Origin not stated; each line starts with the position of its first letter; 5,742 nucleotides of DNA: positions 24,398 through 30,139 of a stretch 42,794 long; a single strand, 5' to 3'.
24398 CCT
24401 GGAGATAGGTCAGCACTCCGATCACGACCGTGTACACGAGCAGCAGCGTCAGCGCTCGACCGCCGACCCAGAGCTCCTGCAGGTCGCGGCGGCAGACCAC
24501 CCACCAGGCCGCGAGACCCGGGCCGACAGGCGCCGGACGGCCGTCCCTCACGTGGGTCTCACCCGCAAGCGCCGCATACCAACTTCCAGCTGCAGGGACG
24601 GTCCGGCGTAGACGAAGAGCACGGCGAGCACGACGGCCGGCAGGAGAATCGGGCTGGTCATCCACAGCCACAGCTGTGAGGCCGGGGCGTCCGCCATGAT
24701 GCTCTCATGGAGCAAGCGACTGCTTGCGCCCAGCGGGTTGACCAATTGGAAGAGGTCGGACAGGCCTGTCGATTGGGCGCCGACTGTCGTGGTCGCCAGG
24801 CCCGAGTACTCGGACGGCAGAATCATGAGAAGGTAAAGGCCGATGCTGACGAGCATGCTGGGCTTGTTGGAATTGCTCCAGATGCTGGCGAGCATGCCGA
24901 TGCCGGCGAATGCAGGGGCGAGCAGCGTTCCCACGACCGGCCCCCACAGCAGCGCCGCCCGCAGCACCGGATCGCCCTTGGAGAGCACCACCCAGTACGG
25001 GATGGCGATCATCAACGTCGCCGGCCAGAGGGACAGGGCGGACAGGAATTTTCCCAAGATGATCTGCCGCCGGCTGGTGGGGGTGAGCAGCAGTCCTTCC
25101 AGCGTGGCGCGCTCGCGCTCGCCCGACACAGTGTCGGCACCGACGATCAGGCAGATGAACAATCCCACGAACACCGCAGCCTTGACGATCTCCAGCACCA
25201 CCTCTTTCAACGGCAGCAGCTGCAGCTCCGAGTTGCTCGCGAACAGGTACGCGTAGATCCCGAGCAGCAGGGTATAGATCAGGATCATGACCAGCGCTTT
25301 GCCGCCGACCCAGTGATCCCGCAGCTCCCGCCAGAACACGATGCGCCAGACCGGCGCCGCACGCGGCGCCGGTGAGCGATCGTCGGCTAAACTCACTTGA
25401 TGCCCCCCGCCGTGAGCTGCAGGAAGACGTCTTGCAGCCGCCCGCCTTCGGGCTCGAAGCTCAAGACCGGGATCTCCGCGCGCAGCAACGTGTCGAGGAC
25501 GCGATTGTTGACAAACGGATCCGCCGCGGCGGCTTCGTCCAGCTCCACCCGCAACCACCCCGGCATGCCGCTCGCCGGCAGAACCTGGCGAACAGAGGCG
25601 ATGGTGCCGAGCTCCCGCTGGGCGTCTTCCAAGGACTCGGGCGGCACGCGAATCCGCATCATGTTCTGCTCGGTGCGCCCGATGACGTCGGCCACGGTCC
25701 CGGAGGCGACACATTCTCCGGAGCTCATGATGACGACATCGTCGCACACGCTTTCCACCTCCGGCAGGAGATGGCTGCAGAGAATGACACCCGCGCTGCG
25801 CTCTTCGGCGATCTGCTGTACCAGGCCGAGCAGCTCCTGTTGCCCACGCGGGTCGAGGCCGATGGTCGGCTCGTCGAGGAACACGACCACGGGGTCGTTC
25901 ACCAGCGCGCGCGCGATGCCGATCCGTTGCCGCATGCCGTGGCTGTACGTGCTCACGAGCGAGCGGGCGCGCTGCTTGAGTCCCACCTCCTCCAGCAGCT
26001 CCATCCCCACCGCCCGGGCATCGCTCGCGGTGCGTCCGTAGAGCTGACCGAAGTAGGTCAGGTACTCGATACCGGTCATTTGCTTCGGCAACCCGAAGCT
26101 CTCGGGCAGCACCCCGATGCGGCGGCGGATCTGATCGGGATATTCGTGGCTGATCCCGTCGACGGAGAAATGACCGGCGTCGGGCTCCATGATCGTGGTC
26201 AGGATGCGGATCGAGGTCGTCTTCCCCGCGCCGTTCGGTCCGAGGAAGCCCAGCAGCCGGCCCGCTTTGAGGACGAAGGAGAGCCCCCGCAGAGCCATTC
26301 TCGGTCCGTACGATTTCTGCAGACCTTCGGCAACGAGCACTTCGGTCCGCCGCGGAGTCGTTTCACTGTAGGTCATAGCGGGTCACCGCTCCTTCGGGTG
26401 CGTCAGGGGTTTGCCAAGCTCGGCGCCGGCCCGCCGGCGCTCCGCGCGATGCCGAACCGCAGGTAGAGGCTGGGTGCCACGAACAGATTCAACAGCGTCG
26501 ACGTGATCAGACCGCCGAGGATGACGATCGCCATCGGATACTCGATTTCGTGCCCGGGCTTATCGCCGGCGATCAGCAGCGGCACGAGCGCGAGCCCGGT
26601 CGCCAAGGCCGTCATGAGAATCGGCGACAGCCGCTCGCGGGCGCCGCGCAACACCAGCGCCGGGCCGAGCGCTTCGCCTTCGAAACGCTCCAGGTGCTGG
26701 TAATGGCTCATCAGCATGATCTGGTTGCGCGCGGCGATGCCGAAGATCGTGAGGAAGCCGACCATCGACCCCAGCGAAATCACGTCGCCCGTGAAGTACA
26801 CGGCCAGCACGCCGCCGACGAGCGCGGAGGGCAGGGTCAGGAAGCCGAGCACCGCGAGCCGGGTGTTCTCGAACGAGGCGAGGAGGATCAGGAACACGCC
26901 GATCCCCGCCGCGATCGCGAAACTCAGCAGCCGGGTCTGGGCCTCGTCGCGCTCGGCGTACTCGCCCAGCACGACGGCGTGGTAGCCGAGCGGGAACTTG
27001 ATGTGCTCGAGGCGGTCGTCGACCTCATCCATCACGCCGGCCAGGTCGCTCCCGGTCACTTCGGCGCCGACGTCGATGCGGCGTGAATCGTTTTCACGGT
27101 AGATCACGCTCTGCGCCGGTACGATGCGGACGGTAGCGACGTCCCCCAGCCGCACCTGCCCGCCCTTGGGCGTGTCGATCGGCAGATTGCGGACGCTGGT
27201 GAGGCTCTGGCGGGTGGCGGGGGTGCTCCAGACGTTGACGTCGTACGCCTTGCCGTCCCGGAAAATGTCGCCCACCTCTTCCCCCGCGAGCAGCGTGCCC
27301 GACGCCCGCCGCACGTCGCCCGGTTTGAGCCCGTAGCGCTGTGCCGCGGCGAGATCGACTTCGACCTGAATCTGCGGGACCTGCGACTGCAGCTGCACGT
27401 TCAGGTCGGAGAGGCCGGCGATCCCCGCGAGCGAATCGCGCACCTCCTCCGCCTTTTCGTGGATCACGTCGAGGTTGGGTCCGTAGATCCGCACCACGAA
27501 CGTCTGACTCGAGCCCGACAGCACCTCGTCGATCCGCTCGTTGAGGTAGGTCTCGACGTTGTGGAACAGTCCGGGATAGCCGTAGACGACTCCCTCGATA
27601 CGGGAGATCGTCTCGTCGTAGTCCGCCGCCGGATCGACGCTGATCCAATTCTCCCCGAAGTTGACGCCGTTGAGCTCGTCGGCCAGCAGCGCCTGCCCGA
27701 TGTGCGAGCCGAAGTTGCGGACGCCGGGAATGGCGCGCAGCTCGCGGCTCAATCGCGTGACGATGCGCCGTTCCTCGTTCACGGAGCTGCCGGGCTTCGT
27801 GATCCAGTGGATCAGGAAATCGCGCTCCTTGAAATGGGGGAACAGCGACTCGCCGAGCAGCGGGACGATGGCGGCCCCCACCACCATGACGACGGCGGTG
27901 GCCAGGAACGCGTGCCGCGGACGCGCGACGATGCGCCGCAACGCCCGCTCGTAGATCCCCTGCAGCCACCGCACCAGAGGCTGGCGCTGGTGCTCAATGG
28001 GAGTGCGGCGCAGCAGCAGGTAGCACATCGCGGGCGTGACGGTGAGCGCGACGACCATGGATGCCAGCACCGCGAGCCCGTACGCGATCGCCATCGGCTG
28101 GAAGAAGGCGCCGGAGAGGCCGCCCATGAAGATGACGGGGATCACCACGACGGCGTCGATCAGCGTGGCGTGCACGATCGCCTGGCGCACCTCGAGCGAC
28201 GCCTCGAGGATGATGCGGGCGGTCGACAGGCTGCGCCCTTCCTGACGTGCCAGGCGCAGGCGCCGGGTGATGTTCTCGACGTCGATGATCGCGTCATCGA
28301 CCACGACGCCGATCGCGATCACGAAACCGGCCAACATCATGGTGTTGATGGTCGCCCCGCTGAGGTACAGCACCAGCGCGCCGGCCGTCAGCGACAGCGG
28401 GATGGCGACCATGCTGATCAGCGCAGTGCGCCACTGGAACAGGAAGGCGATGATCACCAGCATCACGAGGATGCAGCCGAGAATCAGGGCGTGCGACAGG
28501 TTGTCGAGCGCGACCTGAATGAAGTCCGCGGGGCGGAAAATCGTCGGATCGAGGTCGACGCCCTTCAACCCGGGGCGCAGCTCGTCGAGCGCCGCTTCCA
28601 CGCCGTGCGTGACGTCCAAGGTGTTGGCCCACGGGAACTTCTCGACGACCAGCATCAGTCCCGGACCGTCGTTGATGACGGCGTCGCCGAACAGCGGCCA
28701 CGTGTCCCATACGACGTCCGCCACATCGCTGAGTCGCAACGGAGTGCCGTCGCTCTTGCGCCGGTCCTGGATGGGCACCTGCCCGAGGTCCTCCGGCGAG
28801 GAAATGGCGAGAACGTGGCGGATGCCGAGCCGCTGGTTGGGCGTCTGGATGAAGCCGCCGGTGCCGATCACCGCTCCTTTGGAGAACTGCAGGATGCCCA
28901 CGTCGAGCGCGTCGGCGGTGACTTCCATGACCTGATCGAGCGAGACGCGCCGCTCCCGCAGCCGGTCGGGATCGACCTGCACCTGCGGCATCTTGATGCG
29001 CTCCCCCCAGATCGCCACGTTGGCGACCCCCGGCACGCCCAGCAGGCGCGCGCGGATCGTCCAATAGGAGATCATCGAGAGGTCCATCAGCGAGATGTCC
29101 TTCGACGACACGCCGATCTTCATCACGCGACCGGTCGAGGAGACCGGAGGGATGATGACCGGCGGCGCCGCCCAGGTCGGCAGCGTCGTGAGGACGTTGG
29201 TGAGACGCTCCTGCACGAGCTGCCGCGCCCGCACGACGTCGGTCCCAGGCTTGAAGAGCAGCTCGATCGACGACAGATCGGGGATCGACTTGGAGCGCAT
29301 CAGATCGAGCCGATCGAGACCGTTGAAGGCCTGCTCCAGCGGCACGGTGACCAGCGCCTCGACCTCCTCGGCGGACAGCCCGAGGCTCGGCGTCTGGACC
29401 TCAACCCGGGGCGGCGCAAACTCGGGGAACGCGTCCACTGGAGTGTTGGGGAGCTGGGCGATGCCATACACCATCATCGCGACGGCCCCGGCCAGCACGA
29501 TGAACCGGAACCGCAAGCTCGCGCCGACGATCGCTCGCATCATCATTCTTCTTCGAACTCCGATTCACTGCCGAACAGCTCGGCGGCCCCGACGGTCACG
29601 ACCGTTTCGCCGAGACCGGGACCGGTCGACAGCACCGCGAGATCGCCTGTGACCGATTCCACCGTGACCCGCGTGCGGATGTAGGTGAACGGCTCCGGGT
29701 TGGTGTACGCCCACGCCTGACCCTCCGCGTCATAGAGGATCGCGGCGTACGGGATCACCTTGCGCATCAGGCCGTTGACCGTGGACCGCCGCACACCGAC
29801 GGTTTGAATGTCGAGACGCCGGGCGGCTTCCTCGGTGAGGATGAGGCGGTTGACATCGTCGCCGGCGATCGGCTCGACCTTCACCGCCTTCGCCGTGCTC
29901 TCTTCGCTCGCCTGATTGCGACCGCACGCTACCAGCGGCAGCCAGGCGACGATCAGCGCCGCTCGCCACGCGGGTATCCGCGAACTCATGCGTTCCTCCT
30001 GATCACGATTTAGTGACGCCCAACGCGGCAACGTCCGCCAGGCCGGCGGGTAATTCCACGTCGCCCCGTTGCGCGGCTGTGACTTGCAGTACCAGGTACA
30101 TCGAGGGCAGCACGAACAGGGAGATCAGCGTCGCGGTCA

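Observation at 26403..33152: Paralogous CzcA/CusA-like RND pair with no full-length adaptor and no TolC-like outer-membrane factor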

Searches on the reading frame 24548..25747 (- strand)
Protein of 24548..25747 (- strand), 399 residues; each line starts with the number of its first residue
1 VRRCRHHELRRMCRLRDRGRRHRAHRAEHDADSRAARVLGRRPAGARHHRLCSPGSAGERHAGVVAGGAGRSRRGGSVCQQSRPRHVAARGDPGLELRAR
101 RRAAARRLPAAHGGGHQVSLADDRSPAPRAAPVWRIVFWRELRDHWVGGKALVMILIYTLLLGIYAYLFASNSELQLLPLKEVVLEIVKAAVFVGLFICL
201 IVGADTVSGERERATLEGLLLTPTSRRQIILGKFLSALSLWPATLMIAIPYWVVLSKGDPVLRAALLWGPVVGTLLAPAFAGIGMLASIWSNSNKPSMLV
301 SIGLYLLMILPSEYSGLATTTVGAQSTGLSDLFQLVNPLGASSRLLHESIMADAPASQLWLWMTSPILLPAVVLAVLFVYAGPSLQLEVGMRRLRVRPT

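Call 4: search_protein_families(library=pfam, proteins=[window:24548-25747:-], max_evalue=0.01)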
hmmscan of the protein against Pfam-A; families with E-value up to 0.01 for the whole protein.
window:24548-25747:- (399 aa): 4 families
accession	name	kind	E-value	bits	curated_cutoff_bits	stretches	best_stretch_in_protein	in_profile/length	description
PF12679.13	ABC2_membrane_2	-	8.2e-20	71.6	27.2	1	137-380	3-273/283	ABC-2 family transporter protein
PF12698.13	ABC2_membrane_3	-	4.7e-05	23.1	31.6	1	191-377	168-345/347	ABC-2 family transporter protein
PF13346.12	ABC2_membrane_5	-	0.00039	20.5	25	1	154-336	15-183/205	ABC-2 family transporter protein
PF12730.13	ABC2_membrane_4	-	0.00052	20.5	27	1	152-309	15-176/179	ABC-2 family transporter protein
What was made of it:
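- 24548..25396 (-): ABC-2 permease 1 (NosY / GldF-like, PF12679). Call 4.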

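Call 5: search_protein_families(library=ncbifam, proteins=[window:24548-25747:-], max_evalue=0.01)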
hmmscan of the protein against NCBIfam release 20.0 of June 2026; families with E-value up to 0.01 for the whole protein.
window:24548-25747:- (399 aa): 2 families
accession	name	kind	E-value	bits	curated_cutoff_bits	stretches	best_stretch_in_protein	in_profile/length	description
TIGR03518.1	ABC_perm_GldF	equivalog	5e-12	46.3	288.5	1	137-331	4-199/240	gliding motility-associated ABC transporter permease subunit GldF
NF041647.1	ABC_perm_CPBP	equivalog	4.3e-09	35.7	435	1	203-239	209-245/636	ABC transporter permease subunit/CPBP intramembrane protease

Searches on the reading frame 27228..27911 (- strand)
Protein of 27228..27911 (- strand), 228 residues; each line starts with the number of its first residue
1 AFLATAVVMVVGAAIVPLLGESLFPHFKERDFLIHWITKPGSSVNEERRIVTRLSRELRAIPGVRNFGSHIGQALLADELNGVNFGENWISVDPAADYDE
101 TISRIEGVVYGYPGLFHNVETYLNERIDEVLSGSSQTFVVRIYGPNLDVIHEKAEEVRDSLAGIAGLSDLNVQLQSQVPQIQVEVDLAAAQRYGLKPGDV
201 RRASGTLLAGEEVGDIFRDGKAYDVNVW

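Call 36: search_solved_structures(query=window:27228-27911:-, max_evalue=0.001, show_alignments=2)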
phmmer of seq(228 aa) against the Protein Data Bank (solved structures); distinct sequences matched with E-value up to 0.001: 7.
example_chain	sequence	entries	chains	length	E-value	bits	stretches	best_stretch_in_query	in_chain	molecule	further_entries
4k0e_A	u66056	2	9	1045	2.6e-09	40.3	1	6-225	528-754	Heavy metal cation tricomponent efflux pump ZneA(CzcA-like)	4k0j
4dnt_A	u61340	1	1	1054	2.4e-07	33.9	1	18-226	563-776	Cation efflux system protein CusA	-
3t51_A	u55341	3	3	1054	2.4e-07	33.9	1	18-226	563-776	Cation efflux system protein CusA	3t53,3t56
3ne5_A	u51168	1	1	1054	2.4e-07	33.9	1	18-226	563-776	Cation efflux system protein cusA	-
3k07_A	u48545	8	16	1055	2.4e-07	33.9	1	18-226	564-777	Cation efflux system protein cusA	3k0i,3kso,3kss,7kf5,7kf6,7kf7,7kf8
4dnr_A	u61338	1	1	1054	2.5e-07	33.8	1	18-226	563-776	Cation efflux system protein CusA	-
4dop_A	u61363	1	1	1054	1.6e-06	31.2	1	18-226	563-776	Cation efflux system protein CusA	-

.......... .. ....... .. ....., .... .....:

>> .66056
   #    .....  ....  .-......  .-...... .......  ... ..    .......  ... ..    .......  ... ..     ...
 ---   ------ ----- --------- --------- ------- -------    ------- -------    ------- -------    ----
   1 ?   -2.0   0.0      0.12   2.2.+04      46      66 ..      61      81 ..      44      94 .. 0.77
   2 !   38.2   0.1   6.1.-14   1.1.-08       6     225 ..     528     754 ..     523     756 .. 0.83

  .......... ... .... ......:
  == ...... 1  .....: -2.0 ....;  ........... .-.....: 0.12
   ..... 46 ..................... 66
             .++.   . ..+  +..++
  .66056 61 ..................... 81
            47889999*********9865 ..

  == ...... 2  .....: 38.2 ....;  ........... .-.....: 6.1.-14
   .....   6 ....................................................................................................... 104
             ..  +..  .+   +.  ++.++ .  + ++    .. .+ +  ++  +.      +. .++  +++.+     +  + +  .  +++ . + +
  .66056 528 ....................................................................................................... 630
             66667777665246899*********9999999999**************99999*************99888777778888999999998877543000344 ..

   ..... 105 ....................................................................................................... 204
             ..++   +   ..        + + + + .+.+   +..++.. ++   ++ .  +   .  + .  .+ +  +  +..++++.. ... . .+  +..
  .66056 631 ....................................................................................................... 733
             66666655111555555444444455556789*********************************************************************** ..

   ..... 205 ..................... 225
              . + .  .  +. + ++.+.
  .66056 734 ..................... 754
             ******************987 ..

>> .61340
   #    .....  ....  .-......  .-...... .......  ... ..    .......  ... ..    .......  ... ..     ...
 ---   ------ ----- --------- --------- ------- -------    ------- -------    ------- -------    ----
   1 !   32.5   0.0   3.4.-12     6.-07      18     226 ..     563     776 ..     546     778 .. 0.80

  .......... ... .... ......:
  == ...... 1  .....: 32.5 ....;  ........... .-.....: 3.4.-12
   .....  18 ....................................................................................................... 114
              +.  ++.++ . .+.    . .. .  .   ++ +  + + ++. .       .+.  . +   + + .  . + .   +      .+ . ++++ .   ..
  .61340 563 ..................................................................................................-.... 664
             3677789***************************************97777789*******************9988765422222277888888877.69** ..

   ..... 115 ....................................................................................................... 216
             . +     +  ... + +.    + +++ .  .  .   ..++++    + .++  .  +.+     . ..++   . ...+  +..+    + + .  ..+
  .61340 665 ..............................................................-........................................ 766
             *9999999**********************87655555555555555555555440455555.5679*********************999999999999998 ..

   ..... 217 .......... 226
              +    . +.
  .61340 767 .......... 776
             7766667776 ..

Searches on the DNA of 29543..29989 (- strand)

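Call 90: search_rna_families(sources=[L019, L021, L026, L032, L040, L045, L046, L048, L053], threshold=gathering)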
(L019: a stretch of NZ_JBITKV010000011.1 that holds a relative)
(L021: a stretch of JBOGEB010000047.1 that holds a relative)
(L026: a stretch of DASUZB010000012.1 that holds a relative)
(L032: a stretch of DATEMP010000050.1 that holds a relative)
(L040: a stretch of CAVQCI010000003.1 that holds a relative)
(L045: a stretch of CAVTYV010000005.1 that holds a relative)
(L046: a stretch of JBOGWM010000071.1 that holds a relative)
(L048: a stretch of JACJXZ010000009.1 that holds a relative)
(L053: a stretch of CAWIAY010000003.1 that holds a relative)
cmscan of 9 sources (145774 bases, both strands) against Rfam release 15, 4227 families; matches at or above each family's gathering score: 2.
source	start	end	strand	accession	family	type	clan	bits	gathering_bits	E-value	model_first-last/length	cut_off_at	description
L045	1447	1518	+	RF00005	tRNA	Gene; tRNA;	CL00001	67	29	4.6e-12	1-71/71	no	tRNA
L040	12546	12635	-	RF00005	tRNA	Gene; tRNA;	CL00001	54.6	29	1.2e-08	1-71/71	no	tRNA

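Call 93: search_rna_families(sources=[L015, L016, L018, L020, L024, L029, L050, L058, L059, L079], threshold=gathering)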
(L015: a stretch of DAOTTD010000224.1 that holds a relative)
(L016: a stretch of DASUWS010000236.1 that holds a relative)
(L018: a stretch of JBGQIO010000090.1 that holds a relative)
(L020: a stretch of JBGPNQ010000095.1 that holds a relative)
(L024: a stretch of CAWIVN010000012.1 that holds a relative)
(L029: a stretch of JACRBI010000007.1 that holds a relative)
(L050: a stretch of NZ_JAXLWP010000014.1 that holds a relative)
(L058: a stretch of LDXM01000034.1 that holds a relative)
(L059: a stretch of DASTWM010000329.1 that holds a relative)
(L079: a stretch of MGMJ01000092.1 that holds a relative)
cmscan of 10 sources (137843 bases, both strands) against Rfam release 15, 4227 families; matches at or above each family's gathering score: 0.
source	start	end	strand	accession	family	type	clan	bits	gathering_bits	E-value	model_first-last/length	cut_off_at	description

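Call 94: search_rna_families(sources=[L031, L033, L038, L042, L043, L054, L055, L072, L074, L076], threshold=gathering)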
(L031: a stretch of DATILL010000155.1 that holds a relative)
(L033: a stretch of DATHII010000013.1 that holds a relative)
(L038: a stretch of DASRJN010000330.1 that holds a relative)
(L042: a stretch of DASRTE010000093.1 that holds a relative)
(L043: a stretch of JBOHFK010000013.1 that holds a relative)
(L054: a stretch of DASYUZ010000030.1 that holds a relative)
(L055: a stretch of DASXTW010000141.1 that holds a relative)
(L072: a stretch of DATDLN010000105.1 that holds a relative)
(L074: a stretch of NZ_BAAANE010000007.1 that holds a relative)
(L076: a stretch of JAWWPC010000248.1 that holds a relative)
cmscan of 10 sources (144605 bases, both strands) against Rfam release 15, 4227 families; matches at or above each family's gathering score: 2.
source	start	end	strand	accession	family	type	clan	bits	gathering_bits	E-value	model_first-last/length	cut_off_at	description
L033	9950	10031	-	RF00005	tRNA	Gene; tRNA;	CL00001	57.1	29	2.4e-09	1-71/71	no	tRNA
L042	11745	11826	-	RF00005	tRNA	Gene; tRNA;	CL00001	57.1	29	2.4e-09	1-71/71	no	tRNA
